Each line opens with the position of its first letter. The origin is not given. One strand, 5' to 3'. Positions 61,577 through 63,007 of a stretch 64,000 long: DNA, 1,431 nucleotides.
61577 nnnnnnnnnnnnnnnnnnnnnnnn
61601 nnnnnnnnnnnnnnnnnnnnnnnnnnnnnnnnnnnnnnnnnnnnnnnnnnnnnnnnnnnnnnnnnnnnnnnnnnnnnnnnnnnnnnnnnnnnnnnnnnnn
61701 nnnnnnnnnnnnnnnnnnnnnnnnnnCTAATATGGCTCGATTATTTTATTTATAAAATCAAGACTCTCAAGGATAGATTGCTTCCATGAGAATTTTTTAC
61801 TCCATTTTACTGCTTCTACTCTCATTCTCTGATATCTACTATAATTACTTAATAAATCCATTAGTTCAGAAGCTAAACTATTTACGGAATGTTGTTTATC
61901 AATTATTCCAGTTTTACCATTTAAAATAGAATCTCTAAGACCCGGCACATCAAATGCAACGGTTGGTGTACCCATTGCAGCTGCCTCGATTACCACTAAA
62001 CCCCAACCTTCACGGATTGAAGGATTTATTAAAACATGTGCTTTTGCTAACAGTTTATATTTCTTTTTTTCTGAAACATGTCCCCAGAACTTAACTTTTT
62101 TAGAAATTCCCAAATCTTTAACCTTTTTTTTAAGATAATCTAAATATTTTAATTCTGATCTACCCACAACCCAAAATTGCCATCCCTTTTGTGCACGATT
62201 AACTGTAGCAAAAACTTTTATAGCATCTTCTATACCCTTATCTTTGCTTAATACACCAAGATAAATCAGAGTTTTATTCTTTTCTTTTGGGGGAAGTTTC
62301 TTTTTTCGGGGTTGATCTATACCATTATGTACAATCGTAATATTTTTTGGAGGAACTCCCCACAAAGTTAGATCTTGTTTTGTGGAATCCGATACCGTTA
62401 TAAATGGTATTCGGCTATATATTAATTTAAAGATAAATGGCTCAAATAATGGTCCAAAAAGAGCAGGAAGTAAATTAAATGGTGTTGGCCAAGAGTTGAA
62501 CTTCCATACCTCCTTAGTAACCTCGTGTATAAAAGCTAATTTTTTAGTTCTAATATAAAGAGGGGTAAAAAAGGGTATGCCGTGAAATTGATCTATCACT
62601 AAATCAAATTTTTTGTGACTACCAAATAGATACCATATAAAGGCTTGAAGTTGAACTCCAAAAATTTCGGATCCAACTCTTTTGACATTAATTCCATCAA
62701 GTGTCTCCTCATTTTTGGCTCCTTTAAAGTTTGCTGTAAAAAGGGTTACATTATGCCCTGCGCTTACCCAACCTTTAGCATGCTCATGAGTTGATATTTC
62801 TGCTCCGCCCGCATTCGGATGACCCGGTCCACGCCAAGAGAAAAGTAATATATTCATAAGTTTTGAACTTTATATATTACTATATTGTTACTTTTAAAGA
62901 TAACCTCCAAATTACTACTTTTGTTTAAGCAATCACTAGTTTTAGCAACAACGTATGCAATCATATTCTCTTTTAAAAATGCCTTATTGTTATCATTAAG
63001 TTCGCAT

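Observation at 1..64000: Large expansion of GT-C-like membrane glycosyltransferase candidates in one 64 kb glycan island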

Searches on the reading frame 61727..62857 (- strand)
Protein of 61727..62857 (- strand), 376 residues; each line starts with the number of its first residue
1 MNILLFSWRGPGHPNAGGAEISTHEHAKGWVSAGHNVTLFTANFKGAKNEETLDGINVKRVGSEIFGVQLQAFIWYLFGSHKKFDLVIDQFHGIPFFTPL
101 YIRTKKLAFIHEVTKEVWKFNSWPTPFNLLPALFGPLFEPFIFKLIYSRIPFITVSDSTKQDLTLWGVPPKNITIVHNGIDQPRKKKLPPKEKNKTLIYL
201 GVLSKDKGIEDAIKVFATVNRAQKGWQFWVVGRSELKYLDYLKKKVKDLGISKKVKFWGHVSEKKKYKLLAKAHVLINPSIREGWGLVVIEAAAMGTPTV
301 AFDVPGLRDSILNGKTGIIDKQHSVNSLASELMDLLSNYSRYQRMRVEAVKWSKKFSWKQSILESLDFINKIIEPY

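Call 13: search_protein_families(library=pfam, proteins=[window:61727-62857:-], max_evalue=0.001)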
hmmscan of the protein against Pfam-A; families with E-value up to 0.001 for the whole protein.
window:61727-62857:- (376 aa): 5 families
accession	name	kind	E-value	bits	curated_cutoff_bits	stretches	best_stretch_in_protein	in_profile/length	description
PF00534.26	Glycos_transf_1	-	1.5e-37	129.2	26.4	1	185-350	6-170/172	Glycosyl transferases group 1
PF13692.12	Glyco_trans_1_4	-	1.5e-29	103.5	27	1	195-338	2-142/142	Glycosyl transferases group 1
PF13439.12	Glyco_transf_4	-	1e-14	55.4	28.5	1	17-181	2-167/170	Glycosyltransferase Family 4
PF20706.3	GT4-conflict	-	4.4e-13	49.4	26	1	172-310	173-319/385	Family 4 Glycosyltransferase in conflict systems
PF13579.12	Glyco_trans_4_4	-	2.4e-06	28.4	29.7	1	17-179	1-158/158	Glycosyl transferase 4-like domain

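Call 16: find_encoding_contigs(protein=window:61727-62857:-, flank=10000, max_places=4)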
Protein window:61727-62857:- (376 aa): 4 contigs read that carry it; 3 places shown.
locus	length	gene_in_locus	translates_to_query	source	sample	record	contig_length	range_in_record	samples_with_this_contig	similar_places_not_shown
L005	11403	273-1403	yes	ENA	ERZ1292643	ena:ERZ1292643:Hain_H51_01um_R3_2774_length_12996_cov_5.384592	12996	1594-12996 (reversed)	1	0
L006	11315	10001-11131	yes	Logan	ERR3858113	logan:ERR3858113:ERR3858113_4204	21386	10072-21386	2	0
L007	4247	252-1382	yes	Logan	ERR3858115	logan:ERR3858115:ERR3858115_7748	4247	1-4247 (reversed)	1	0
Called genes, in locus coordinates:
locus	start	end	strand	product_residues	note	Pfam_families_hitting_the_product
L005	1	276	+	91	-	?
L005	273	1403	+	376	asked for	PF13439:Glyco_transf_4, PF13579:Glyco_trans_4_4 (weak), PF20706:GT4-conflict, PF00534:Glycos_transf_1, PF13692:Glyco_trans_1_4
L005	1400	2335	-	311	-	PF01370:Epimerase, PF04321:RmlD_sub_bind, PF16363:GDP_Man_Dehyd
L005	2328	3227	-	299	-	-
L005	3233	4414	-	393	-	PF01041:DegT_DnrJ_EryC1, PF01053:Cys_Met_Meta_PP (weak)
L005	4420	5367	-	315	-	PF01073:3Beta_HSD, PF01370:Epimerase, PF02719:Polysacc_synt_2, PF04321:RmlD_sub_bind, PF05368:NmrA (weak), PF16363:GDP_Man_Dehyd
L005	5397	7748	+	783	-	-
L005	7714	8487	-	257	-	PF00535:Glycos_transf_2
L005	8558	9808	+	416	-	PF03721:UDPG_MGDP_dh_N, PF00984:UDPG_MGDP_dh (weak), PF03720:UDPG_MGDP_dh_C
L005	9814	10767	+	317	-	PF01073:3Beta_HSD, PF01370:Epimerase, PF02719:Polysacc_synt_2 (weak), PF04321:RmlD_sub_bind, PF05368:NmrA, PF07993:NAD_binding_4 (weak), PF13460:NAD_binding_10, PF16363:GDP_Man_Dehyd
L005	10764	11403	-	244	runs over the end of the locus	PF00535:Glycos_transf_2, PF10111:Glyco_tranf_2_2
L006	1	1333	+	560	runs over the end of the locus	-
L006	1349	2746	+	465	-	PF02366:PMT, PF13231:PMT_2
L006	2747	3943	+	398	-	PF13231:PMT_2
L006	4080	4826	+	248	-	PF00535:Glycos_transf_2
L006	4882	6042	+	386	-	PF04188:Mannosyl_trans2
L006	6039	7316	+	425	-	PF01943:Polysacc_synt, PF13440:Polysacc_synt_3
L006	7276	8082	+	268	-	PF00535:Glycos_transf_2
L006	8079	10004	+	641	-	-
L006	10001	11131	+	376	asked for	PF13439:Glyco_transf_4, PF13579:Glyco_trans_4_4 (weak), PF20706:GT4-conflict, PF00534:Glycos_transf_1, PF13692:Glyco_trans_1_4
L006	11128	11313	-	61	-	?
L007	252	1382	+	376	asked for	PF13439:Glyco_transf_4, PF13579:Glyco_trans_4_4 (weak), PF20706:GT4-conflict, PF00534:Glycos_transf_1, PF13692:Glyco_trans_1_4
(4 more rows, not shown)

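Call 17: search_protein_families(library=ncbifam, proteins=[L006:8079-10004:+], max_evalue=0.1)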
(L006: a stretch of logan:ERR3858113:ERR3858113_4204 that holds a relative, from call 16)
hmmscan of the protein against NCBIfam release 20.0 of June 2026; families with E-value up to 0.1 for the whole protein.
L006:8079-10004:+ (641 aa): 0 families

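Call 48: find_homologous_proteins(query=L006:8079-10004:+, max_evalue=0.001)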
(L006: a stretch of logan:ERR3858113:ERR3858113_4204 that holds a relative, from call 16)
Query L006:8079-10004:+ (641 aa): 21 proteins with E <= 0.001 among 8000 candidates.
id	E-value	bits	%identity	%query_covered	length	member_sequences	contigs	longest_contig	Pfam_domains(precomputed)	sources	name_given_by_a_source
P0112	0.0e+0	1356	100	100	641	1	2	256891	-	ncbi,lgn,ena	ncbi:MAG: hypothetical protein AAB414_02615 [Patescibacteria group bacterium]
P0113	6.7e-287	972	71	100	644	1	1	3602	-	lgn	-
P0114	1.0e-166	575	47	99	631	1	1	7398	-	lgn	-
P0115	1.3e-162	561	45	100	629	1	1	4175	-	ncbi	-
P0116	6.5e-157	542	45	98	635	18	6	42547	-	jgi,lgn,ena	-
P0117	2.0e-154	534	45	100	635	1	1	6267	-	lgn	-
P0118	9.4e-148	512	44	97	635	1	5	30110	-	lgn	-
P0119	1.3e-138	482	41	100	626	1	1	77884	-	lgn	-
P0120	1.3e-138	482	41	100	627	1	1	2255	-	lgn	-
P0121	6.7e-116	407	41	100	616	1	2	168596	-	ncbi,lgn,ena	-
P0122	2.3e-106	375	41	91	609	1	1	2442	-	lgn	-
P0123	2.7e-100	355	38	99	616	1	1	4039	-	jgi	jgi:hypothetical protein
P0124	1.4e-99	353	38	82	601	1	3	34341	-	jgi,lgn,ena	-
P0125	3.5e-95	338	37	89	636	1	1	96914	-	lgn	-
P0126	1.6e-62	231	39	60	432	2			-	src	-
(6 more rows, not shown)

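Call 51: search_solved_structures(query=A6, max_evalue=10)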
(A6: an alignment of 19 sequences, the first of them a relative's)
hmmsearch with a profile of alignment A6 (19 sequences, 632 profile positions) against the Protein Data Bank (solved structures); distinct sequences matched with E-value up to 10: 1.
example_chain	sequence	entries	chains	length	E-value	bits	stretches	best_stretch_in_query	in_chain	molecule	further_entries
3vu0_A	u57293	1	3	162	0.48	12.4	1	571-617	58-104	Putative uncharacterized protein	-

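Call 52: search_protein_families(library=pfam, alignment_id=A6, max_evalue=0.1)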
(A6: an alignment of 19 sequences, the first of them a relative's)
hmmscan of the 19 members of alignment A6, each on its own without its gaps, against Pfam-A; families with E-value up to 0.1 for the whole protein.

A. member 1, P0112 (641 aa): 0 families

B. families by the number of members that match (of 19 scanned): 1 family
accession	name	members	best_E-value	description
PF15088.11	NADH_dh_m_C1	1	0.027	NADH dehydrogenase [ubiquinone] 1 subunit C1, mitochondrial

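Call 68: search_protein_families(library=pfam, proteins=[L006:86-1333:+, L006:1349-2746:+, L006:2747-3943:+, L006:4080-4826:+, L006:4882-6042:+, L006:6030-7316:+, L006:7276-8082:+], max_evalue=0.05)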
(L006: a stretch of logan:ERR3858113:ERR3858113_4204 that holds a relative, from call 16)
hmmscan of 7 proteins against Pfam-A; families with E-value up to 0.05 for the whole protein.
L006:86-1333:+ (415 aa): 0 families

L006:1349-2746:+ (465 aa): 2 families
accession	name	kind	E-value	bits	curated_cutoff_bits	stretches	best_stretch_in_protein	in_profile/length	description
PF13231.12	PMT_2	-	1.3e-09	38.9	26.1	1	74-229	4-160/160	Dolichyl-phosphate-mannose-protein mannosyltransferase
PF02366.24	PMT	-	1e-08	35.5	22.7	1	16-161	3-152/245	Dolichyl-phosphate-mannose-protein mannosyltransferase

L006:2747-3943:+ (398 aa): 2 families
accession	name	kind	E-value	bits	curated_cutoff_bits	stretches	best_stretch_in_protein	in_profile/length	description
PF13231.12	PMT_2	-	3.4e-14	53.8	26.1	1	67-224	1-155/160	Dolichyl-phosphate-mannose-protein mannosyltransferase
PF02366.24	PMT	-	0.00018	21.6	22.7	1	12-228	3-228/245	Dolichyl-phosphate-mannose-protein mannosyltransferase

L006:4080-4826:+ (248 aa): 3 families
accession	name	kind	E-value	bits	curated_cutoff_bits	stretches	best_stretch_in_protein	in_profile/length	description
PF00535.33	Glycos_transf_2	-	4.2e-24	85.8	23.3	1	6-102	1-105/168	Glycosyl transferase family 2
PF13704.12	Glyco_tranf_2_4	-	8.9e-05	23.4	27.5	1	13-90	2-86/98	Glycosyl transferase family 2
PF13641.12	Glyco_tranf_2_3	-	0.01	16.3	27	1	4-96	2-107/230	Glycosyltransferase like family 2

L006:4882-6042:+ (386 aa): 2 families
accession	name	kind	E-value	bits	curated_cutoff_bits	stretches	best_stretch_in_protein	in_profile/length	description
PF04188.19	Mannosyl_trans2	-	1.6e-11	44.6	22.4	1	50-203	48-206/443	Mannosyltransferase (PIG-V)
PF13231.12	PMT_2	-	0.0049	17.5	26.1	1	85-228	4-149/160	Dolichyl-phosphate-mannose-protein mannosyltransferase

L006:6030-7316:+ (428 aa): 2 families
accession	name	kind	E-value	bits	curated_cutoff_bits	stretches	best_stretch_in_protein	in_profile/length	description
PF13440.11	Polysacc_synt_3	-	4.3e-21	75.9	23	1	46-335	1-288/293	Polysaccharide biosynthesis protein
PF01943.22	Polysacc_synt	-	1.8e-17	64.1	28.2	1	23-290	2-272/274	Polysaccharide biosynthesis protein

L006:7276-8082:+ (268 aa): 2 families
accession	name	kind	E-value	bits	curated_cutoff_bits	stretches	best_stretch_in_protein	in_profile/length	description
PF00535.33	Glycos_transf_2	-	2.2e-22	80.2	23.3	1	7-174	1-167/168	Glycosyl transferase family 2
PF13641.12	Glyco_tranf_2_3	-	0.0077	16.7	27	1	6-116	3-115/230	Glycosyltransferase like family 2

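Call 88: find_encoding_contigs(protein=P0112, flank=10000, max_places=2)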
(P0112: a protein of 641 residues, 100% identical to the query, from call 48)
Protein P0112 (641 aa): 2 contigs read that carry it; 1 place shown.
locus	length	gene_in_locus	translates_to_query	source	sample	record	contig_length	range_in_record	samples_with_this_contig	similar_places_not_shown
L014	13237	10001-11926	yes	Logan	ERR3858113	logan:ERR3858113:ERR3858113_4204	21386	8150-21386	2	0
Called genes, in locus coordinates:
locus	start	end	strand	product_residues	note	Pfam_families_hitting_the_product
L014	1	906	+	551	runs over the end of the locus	PF02366:PMT, PF13231:PMT_2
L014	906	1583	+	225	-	-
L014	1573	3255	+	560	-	-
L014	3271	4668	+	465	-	PF02366:PMT, PF13231:PMT_2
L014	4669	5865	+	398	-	PF13231:PMT_2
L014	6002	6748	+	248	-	PF00535:Glycos_transf_2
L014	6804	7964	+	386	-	PF04188:Mannosyl_trans2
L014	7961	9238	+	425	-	PF01943:Polysacc_synt, PF13440:Polysacc_synt_3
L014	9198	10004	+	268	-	PF00535:Glycos_transf_2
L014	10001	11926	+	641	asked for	-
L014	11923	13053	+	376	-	PF13439:Glyco_transf_4, PF13579:Glyco_trans_4_4 (weak), PF20706:GT4-conflict, PF00534:Glycos_transf_1, PF13692:Glyco_trans_1_4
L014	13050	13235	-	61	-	?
